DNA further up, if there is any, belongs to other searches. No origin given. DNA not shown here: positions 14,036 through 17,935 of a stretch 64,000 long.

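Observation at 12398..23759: Tandem giant surface proteins (1825 and 1915 aa), one built from thrombospondin-type-3-like DxDxDG-PDGWE calcium-binding repeats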

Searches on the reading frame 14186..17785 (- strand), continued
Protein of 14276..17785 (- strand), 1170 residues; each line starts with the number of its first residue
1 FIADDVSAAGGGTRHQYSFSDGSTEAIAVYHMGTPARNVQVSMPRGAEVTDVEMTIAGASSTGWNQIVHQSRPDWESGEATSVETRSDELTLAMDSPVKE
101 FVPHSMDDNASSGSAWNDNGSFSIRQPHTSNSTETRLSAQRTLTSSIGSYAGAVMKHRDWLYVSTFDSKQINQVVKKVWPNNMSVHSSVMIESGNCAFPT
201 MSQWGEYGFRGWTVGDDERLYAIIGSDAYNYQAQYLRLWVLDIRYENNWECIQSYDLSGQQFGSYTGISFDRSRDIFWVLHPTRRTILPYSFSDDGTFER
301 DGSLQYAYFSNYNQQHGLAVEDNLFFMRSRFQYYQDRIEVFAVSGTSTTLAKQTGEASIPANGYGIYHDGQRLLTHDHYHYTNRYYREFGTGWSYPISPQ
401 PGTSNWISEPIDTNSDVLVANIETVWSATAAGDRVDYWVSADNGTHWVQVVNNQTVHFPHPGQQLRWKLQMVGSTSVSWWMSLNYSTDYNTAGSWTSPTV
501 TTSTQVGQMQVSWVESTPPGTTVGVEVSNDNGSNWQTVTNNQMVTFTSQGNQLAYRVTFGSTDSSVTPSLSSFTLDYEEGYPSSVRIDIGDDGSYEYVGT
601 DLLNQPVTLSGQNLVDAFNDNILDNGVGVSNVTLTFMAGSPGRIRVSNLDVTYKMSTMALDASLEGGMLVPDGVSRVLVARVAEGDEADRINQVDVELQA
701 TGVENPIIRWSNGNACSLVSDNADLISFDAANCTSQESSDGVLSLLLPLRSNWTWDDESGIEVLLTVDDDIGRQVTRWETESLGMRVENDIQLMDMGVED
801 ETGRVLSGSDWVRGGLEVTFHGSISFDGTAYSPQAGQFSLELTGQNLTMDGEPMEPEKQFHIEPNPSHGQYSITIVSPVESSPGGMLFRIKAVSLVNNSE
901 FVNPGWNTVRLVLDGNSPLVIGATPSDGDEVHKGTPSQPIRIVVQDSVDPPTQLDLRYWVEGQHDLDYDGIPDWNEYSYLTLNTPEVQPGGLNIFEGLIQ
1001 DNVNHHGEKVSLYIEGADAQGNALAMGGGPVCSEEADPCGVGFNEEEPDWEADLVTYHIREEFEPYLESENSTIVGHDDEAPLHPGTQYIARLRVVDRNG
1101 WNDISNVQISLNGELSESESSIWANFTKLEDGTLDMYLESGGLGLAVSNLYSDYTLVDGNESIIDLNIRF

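Call 64: fold_search(model_id=the predicted structure, library=pdb)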
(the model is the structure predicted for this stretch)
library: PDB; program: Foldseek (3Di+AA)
matches with E <= 10: 1645; with E <= 0.001: 179
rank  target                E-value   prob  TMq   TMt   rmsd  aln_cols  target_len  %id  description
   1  8wa2_C                3.3e-10  1.00  0.12  0.10  46.7      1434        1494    7  cryo-EM structure of native mastigonemes isolated from Chlamydomonas reinhardtii at 3.0 angstrom resolution (released 2024-04-10)
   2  5i5k_A                1.1e-09  1.00  0.14  0.11  35.1       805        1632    8  Structure of complement C5 in complex with eculizumab (released 2016-03-16)
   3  8wa2_A                2.3e-09  1.00  0.12  0.08  48.3      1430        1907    8  cryo-EM structure of native mastigonemes isolated from Chlamydomonas reinhardtii at 3.0 angstrom resolution (released 2024-04-10)
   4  7q62_B                2.7e-09  1.00  0.10  0.13  47.7       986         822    9  Structure of TEV cleaved A2ML1 dimer (A2ML1-TT dimer) (released 2022-04-20)
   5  9ijj_h                3.5e-09  0.97  0.09  0.08  50.6      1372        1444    8  In situ structure of the central apparatus in mouse sperm axoneme. (released 2025-06-04)
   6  9b4h_A                1.1e-08  0.99  0.11  0.08  47.5      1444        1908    8  Chlamydomonas reinhardtii mastigoneme filament (released 2024-04-10)
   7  7ad6_B                1.6e-08  1.00  0.12  0.18  30.9       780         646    9  Crystal structure of human complement C5 in complex with the K92 bovine knob domain peptide. (released 2021-03-10)
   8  4u4j                  1.8e-08  0.99  0.12  0.11  47.5      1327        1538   10  Crystal structure of Salmonella alpha-2-macroglobulin mutant Y1175G (released 2014-09-17)
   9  6za2_A                1.9e-08  0.99  0.10  0.10  32.4      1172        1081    8  Crystal structure of dimeric latent PorU from Porphyromonas gingivalis (released 2021-09-29)
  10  9u61_C                2.7e-08  1.00  0.10  0.15  31.1       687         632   10  CP/MBL pathways C3 convertase C4b2a and C3 complex (released 2026-01-14)
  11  9fx3_A                3.1e-08  1.00  0.12  0.12  46.6       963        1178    8  Structure of active human CD109 (released 2025-03-19)
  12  6za2_B                5.0e-08  0.99  0.10  0.10  32.7      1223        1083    9  Crystal structure of dimeric latent PorU from Porphyromonas gingivalis (released 2021-09-29)
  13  6tav_D                5.0e-08  0.99  0.10  0.09  49.8       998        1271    8  Crystal structure of endopeptidase-induced alpha2-macroglobulin (released 2021-05-12)
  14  8u10_1                6.4e-08  1.00  0.10  0.22  30.0       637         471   11  In situ cryo-EM structure of bacteriophage P22 gp1:gp4:gp5:gp10:gp9 N-term complex in conformation 1 at 3.2A resolutio (released 2023-11-22)
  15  2ice_A                6.4e-08  1.00  0.10  0.16  30.5       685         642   11  CRIg bound to C3c (released 2006-11-07)
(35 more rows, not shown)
